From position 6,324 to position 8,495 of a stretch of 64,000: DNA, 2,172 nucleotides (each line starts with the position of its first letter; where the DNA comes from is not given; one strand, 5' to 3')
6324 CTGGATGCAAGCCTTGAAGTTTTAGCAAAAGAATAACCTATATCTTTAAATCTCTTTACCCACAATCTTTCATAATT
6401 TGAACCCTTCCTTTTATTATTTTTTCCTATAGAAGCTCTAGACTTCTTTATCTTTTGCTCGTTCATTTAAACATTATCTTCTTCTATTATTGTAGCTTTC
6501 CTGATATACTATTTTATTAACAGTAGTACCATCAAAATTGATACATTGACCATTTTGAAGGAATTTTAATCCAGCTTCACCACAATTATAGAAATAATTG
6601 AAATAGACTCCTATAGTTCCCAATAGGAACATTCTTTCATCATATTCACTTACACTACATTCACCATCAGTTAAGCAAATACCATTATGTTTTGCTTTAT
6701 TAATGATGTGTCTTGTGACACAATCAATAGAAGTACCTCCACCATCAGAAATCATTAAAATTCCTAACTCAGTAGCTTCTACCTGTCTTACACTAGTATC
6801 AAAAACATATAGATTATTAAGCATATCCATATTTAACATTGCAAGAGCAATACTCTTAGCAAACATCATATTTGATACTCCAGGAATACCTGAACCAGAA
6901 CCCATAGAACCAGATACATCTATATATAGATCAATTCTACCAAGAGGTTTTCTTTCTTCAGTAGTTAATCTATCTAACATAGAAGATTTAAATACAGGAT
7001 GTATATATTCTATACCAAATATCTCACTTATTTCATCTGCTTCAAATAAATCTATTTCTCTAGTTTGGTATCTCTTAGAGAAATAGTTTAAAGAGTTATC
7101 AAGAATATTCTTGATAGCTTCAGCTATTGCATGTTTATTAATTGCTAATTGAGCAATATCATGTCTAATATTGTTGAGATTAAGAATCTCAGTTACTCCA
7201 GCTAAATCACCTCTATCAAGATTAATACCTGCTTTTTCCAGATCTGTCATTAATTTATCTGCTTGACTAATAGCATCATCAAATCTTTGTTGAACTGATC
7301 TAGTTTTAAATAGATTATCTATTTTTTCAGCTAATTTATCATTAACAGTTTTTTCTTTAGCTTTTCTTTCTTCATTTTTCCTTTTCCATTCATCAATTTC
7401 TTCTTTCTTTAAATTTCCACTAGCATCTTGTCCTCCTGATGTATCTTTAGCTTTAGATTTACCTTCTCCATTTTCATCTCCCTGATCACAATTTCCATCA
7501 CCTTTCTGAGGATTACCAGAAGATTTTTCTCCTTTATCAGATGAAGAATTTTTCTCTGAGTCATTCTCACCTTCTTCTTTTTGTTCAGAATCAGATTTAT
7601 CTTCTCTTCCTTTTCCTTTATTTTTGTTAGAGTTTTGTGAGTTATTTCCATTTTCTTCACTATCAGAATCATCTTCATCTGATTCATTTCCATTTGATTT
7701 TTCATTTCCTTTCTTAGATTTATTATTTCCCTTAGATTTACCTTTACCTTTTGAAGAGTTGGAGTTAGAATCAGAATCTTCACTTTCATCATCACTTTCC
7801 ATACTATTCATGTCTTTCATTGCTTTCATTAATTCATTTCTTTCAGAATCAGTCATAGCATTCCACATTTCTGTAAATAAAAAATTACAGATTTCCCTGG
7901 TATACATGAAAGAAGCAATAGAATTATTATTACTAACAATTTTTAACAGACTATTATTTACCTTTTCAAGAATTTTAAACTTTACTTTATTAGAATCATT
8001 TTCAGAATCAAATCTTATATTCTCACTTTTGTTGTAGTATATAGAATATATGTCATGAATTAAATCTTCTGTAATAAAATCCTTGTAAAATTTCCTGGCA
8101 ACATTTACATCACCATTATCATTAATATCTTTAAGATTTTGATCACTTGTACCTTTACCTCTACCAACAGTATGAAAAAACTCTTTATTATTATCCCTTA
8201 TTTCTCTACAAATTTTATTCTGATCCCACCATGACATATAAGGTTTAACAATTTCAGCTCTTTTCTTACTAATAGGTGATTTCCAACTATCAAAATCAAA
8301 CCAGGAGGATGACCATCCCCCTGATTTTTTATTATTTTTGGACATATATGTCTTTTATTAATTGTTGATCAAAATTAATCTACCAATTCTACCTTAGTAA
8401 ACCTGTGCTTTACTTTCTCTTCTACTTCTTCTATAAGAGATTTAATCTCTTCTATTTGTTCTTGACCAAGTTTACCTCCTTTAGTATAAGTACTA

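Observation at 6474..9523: MoxR-type AAA+ ATPase plus VWA(MIDAS) protein pair in a phage, with a roughly 190-aa acidic low-complexity insert in the VWA partner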

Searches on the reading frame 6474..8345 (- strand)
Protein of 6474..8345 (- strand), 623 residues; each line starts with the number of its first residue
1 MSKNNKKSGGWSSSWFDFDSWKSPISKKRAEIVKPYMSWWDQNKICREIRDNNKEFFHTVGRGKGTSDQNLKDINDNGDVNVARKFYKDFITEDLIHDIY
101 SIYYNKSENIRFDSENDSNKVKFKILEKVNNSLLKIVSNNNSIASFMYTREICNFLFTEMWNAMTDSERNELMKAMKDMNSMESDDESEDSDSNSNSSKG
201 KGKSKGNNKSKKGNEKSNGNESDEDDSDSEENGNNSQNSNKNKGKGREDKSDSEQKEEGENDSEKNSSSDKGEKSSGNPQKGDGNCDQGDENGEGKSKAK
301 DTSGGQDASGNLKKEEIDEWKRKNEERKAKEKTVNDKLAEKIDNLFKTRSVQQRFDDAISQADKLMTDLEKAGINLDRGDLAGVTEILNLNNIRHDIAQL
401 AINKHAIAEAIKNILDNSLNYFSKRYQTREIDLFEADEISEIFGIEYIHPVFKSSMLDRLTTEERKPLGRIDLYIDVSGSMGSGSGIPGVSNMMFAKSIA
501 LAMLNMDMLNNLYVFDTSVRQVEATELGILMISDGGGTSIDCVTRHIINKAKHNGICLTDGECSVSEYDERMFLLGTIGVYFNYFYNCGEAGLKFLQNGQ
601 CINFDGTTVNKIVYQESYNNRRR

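Call 3: search_protein_families(library=pfam, proteins=[window:6474-8345:-], max_evalue=0.1)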
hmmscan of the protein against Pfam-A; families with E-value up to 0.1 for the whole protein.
window:6474-8345:- (623 aa): 1 family
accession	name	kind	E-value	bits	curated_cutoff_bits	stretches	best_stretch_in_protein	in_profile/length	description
PF07898.18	DUF1676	-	0.078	13.5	24.3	1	319-361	52-94/170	Protein of unknown function (DUF1676)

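Call 4: search_protein_families(library=phrogs, proteins=[window:6474-8345:-], max_evalue=0.01)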
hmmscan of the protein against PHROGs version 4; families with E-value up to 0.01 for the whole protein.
window:6474-8345:- (623 aa): 1 family
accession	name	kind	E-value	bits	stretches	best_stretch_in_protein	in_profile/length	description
phrog_1576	-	unknown function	0.00013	21.8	1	149-362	202-424/729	-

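Call 6: search_dna_similar(query=window:6474-8345:-, collection=phages, mode=protein, max_rows=30, max_evalue=0.001)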
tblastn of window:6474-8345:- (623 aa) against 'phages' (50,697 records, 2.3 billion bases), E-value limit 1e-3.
No match.

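Call 8: find_homologous_proteins(query=window:6474-8345:-, max_evalue=0.001)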
Query window:6474-8345:- (623 aa): 10 proteins with E <= 0.001 among 8000 candidates.
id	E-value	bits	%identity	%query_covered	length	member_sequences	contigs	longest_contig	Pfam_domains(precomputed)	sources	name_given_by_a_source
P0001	0.0e+0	1376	100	100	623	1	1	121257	-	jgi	-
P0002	1.1e-231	789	62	99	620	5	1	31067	-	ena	-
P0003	2.7e-167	576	47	98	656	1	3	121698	-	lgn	-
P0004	8.2e-166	571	49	96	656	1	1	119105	-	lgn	-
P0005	8.3e-165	568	48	97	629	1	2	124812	-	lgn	-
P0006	1.3e-163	564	49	95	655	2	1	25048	-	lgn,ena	-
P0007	3.4e-163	563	46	96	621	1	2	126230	-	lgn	-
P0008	5.3e-163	562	49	29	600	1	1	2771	-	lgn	-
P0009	5.9e-143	496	59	45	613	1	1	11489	-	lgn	-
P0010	2.6e-106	375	43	74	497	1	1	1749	-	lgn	-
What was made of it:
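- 6474..8345 (-): Gene for the VWA/MIDAS partner protein (623 aa). Ten close homologues (call 8).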

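Call 11: search_solved_structures(query=A1, max_evalue=10, show_alignments=3)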
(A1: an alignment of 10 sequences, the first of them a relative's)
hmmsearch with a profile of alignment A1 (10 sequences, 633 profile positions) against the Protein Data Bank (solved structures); distinct sequences matched with E-value up to 10: 25.
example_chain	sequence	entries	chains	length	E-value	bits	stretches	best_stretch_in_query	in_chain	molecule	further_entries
9no5_A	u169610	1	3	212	9.6e-05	24.1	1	479-557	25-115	Putative secreted protein, hemolysin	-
9ijj_A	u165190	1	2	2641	0.00081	21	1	157-295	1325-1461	Cilia and flagella associated protein 46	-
7eeb_B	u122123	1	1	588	0.02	16.4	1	183-338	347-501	Cation channel sperm-associated protein 2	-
5g04_D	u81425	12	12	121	0.14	13.6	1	219-282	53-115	ANAPHASE-PROMOTING COMPLEX SUBUNIT 15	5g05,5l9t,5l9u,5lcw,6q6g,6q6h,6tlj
4ui9_D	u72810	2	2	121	0.18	13.3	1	220-282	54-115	ANAPHASE-PROMOTING COMPLEX SUBUNIT 15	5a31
2fh5_B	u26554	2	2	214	0.23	13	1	110-188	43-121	Signal recognition particle receptor beta subunit | Signal recognition particle receptor beta subunit (SR b)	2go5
8fkp_NM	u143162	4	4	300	0.28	12.7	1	224-309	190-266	Protein MAK16 homolog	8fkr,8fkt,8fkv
9e5c_4u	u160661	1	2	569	0.39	12.2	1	193-303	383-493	TbRSP63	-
7vba_A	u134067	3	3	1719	0.99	10.8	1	174-299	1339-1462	DNA-directed RNA polymerase I subunit RPA1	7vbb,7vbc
7ob9_A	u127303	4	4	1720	1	10.8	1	174-299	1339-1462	DNA-directed RNA polymerase I subunit RPA1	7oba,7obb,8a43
9dch_E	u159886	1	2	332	1.8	10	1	260-337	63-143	Protein Jumonji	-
8tb9_B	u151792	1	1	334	1.8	10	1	260-337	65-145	Protein Jumonji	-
8as5_A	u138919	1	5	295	1.8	10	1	195-318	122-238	Nucleophosmin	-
6c23_B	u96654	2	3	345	1.9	9.9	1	260-337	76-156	Protein Jumonji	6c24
6c23_E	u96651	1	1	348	2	9.9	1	260-337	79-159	Protein Jumonji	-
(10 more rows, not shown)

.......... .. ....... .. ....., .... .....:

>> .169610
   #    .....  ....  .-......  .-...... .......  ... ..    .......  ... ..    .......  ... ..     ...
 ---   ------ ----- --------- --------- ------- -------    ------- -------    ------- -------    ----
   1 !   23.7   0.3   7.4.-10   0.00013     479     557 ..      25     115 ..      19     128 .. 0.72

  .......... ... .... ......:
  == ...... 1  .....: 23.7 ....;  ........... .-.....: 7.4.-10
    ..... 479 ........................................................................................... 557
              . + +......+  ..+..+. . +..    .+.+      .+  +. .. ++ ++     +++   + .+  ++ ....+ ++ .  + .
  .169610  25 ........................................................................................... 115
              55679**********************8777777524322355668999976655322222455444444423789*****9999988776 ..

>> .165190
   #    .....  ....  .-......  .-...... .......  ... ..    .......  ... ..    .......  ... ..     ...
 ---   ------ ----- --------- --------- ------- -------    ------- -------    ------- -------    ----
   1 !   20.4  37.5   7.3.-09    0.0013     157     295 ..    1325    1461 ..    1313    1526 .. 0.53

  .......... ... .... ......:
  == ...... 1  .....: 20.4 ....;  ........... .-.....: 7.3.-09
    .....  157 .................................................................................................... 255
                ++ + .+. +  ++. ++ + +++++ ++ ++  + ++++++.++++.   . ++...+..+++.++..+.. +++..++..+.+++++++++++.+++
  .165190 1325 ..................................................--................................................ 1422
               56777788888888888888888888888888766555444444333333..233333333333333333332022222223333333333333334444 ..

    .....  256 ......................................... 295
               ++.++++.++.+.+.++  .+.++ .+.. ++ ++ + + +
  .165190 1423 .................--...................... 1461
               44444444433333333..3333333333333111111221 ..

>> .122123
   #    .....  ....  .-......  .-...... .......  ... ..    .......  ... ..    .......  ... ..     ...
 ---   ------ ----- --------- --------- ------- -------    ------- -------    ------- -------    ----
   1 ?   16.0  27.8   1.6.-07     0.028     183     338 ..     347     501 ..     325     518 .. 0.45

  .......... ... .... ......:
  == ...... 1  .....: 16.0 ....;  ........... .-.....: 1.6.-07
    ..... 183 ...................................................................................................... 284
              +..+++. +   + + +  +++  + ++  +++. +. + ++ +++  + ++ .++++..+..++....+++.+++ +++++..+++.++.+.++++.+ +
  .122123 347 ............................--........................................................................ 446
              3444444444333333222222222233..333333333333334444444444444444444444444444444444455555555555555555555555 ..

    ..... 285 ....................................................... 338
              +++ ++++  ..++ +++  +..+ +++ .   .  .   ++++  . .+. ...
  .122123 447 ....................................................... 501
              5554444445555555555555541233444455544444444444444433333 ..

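Call 15: search_protein_families(library=ncbifam, proteins=[window:6474-8345:-], max_evalue=1)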
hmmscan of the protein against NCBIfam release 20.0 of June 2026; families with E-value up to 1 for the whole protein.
window:6474-8345:- (623 aa): 4 families
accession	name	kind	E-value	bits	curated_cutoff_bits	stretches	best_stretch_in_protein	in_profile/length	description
NF047351.1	lipase_YSIRK_Sa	exception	0.034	12.4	650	1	168-345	36-214/704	YSIRK-targeted triacylglycerol lipase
NF007066.0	PRK09511.1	equivalog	0.068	13.4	135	0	428-461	25-58/108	nitrite reductase small subunit NirD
NF041674.1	RNA-bind_Rsr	equivalog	0.24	9.8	900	1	473-516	364-409/531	RNA-binding protein Rsr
NF006360.0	PRK08581.1-2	equivalog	0.78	8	605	0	90-407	105-424/709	amidase domain-containing protein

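Call 16: search_protein_families(library=padloc, proteins=[window:6474-8345:-], max_evalue=1)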
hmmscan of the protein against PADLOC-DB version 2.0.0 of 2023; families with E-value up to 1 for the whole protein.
window:6474-8345:- (623 aa): 1 family
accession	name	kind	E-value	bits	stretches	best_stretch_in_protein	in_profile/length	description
PDLC04113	JukA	-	0.025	12.2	1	149-184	111-146/245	-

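Call 18: find_encoding_contigs(protein=P0003, flank=10000, max_places=2)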
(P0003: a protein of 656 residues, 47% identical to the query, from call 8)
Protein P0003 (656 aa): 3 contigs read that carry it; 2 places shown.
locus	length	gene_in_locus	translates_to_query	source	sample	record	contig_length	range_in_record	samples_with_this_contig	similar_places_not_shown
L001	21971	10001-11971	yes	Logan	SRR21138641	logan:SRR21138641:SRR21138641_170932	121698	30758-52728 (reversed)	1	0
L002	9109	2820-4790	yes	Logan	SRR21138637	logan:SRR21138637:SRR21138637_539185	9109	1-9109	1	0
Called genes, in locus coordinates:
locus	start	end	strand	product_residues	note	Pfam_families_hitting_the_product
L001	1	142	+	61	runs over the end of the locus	-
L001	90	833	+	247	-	-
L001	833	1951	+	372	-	PF03796:DnaB_C (faint)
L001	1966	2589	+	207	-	-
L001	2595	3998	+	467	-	PF04851:ResIII (faint), PF00270:DEAD (faint), PF00271:Helicase_C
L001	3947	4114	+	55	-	-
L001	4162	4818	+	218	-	PF13479:AAA_24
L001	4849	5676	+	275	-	-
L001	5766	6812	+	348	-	-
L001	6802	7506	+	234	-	PF03167:UDG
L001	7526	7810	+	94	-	-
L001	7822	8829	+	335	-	-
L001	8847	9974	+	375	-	PF20030:bpMoxR, PF07728:AAA_5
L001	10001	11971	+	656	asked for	-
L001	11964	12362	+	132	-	-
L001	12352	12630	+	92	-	-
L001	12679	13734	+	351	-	-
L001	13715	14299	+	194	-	-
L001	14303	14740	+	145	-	-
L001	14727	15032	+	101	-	PF18909:dGTP_diPhyd_N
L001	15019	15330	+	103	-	-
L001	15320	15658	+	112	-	-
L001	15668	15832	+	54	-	-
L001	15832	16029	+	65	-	-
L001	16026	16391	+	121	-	-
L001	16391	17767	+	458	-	PF21189:PHA02142 (weak)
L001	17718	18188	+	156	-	-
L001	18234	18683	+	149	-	PF20274:cREC_REC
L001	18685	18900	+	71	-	-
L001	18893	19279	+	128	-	-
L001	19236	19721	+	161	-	PF06414:Zeta_toxin (weak), PF13671:AAA_33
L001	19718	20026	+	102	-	-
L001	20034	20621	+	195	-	-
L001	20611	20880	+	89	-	-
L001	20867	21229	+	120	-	-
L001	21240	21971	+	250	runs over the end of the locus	PF00149:Metallophos (weak), PF12850:Metallophos_2 (faint)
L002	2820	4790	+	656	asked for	-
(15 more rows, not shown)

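Call 24: predict_structure(alignment_id=A1)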
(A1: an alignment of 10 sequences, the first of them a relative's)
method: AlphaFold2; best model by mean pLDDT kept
length: 623 residues; sequences in the alignment: 10
mean_pLDDT: 59.8   pTM: 0.46
mean pLDDT of the five models: 59.8, 54.6, 53.3, 46.7, 41.6
residues with pLDDT >= 90: 7; 70-90: 269; 50-70: 110; < 50: 237
segments of 3 or more residues with pLDDT < 50: 1-26, 64-75, 182-313, 422-468, 482-490, 618-623
pLDDT, mean of each block of 10 residues (from residue 1): 33 37 47 72 81 76 43 48 82 88 77 78 85 58 83 89 85 79 35 31 31 30 35 31 31 28 30 28 30 31 30 53 54 80 86 85 75 61 66 64 71 68 33 38 38 34 42 78 40 77 82 86 82 71 84 80 78 75 67 85 77 64 41
secondary structure, 60 per line:
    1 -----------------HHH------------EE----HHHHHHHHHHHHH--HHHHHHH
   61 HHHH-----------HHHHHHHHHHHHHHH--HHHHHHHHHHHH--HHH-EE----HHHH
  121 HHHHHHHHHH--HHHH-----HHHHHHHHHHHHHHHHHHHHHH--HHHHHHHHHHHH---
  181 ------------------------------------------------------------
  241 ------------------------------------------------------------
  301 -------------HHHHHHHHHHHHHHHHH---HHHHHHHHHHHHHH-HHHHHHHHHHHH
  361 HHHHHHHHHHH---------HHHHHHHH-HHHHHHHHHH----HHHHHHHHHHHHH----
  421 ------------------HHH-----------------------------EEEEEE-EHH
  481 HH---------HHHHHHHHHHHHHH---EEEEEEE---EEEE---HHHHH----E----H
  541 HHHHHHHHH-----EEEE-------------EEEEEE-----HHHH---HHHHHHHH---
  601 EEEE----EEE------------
elements in order: H39-51 H54-64 H76-90 H93-104 H117-130 H133-136 H142-163 H166-177 H314-330 H334-347 H349-371 H381-388 H390-399 H404-416 E471-476 H479-482 H492-505 E509-515 E519-522 H526-530 H540-549 E555-558 E572-577 H583-586 H590-597 E601-604 E609-611
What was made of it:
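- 7806..8258 (-): Conserved helical N-terminal domain (aa 30-180), with no detectable relative outside the family. pLDDT 72-89 (call 24).
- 7407..7802 (-): Disordered low-complexity linker rich in S/K/N/G/E/D (aa 182-313). pLDDT about 30 (call 24).
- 7098..7406 (-): Helical middle region (aa 314-416). AF2 helices 314-416 (call 24).
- On VWA / MIDAS domain: Domain pLDDT 70-86 (call 24).
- On NorD/CbbO-type partner architecture: The conserved segments at 417-470 and 482-490 have pLDDT below 50 in the monomer model (call 24).
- A pore 'finger' could not be demonstrated because the candidate segments are modelled with low confidence (call 24).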

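Call 27: fold_search(model_id=the predicted structure, library=pdb)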
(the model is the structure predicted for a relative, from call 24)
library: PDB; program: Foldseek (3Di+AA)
matches with E <= 10: 71; with E <= 0.001: 0
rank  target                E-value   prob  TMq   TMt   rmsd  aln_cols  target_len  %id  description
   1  9doc                  4.3e-03  1.00  0.15  0.33   5.5       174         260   17  The von Willebrand factor A domain of human capillary morphogenesis gene II, flexibly fused to the 1TEL crystallization  (released 2024-11-06)
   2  6pyo_B                5.0e-03  1.00  0.16  0.52   5.0       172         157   15  Calcium Activated Chloride Channel Regulator 1 (CLCA1) VWA Domain (released 2020-01-29)
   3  6pyx_A                5.0e-03  1.00  0.16  0.49   5.3       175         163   14  Calcium Activated Chloride Channel Regulator 1 (CLCA1) VWA Domain (released 2020-01-29)
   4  6pyo_A                6.4e-03  1.00  0.16  0.50   5.0       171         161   15  Calcium Activated Chloride Channel Regulator 1 (CLCA1) VWA Domain (released 2020-01-29)
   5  8fzu_A                7.5e-03  1.00  0.15  0.32   6.1       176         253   16  The von Willebrand factor A domain of human capillary morphogenesis gene II, flexibly fused to the 1TEL crystallizatio (released 2023-07-19)
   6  8ft8                  7.8e-03  1.00  0.15  0.33   5.5       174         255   17  The von Willebrand factor A domain of human capillary morphogenesis gene II, flexibly fused to the 1TEL crystallization  (released 2023-03-01)
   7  8ql1_C                1.3e-02  1.00  0.14  0.32   5.0       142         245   14  Crystal structure of the human MDN1-MIDAS/NLE1-UBL complex (released 2025-04-09)
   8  9kop                  1.5e-02  1.00  0.16  0.21   5.7       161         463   16  Crystal structure of the Trove domain (released 2025-10-01)
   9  6bxf_B                2.0e-02  0.99  0.16  0.21   5.4       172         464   14  Crystal structure of an extended b3 integrin L33 (released 2018-08-01)
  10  9qpy_E                2.3e-02  0.99  0.15  0.18   5.4       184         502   14  Structure of the Complement classical and lectin pathway C3 convertase (released 2025-12-24)
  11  4cnb_A                3.3e-02  1.00  0.15  0.23   5.4       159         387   12  Structure of proximal thread matrix protein 1 (PTMP1) from the mussel byssus - Crystal form 2 (released 2014-03-12)
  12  8fzu_C                3.3e-02  0.99  0.15  0.32   5.8       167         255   17  The von Willebrand factor A domain of human capillary morphogenesis gene II, flexibly fused to the 1TEL crystallizatio (released 2023-07-19)
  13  6bxf_A                4.0e-02  0.99  0.16  0.21   5.4       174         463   14  Crystal structure of an extended b3 integrin L33 (released 2018-08-01)
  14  9nfa_A                8.7e-02  0.99  0.17  0.20   4.2       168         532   14  Cryo-EM structure of Ro60/La/minimal misfolded pre-5S rRNA complex with Fab, composite map (released 2026-02-04)
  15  9a88_D                8.7e-02  0.96  0.15  0.23   6.8       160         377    9  Structure of the pre-incision complex in nucleotide excision repair   (released 2024-10-09)
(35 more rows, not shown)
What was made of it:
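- On VWA / MIDAS domain: Foldseek top 31 all VWA (call 27).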

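Call 32: find_related_loci(query=A2, collection=viral_contigs, flank=6000)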
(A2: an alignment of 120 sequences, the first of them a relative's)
Query A2 (623 aa) in viral_contigs; peptide patterns used: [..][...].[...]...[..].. (x = any residue, [..] = any of these).
209 stretches matched a pattern; 198 encode a relative of the query (tblastn E <= 1e-3); the best 80 are kept; 80 distinct loci.
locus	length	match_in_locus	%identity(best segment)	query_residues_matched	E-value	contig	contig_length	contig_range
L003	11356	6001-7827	49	15-606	1e-164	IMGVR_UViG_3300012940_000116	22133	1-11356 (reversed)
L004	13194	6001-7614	30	7-606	8e-69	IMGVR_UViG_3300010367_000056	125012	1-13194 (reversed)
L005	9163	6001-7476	31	28-606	7e-70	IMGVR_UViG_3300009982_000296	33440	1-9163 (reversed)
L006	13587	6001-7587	29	25-613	7e-73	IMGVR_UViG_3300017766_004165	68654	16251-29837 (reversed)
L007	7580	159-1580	28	84-612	2e-46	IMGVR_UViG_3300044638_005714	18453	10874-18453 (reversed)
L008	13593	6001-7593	26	21-612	1e-41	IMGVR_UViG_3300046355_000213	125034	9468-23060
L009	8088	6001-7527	27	27-612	5e-41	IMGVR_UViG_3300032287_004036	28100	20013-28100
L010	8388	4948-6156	34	91-606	9e-39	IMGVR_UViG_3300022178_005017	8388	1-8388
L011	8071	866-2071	32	91-604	6e-38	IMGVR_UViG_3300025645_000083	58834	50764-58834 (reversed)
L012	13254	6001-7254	34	88-605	9e-38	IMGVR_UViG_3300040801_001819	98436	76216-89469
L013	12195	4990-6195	32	91-604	6e-38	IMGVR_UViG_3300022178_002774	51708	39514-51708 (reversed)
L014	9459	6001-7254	34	88-605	8e-38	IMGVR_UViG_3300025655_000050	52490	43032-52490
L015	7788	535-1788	34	88-605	9e-38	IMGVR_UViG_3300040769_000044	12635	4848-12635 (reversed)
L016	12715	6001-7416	34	7-612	2e-37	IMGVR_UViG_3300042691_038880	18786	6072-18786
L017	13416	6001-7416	34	7-612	2e-37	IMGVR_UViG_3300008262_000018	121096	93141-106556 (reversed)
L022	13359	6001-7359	32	28-612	5e-37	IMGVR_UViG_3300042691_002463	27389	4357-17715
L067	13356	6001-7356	30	28-612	7e-33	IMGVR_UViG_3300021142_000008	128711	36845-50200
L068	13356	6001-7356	30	28-612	7e-33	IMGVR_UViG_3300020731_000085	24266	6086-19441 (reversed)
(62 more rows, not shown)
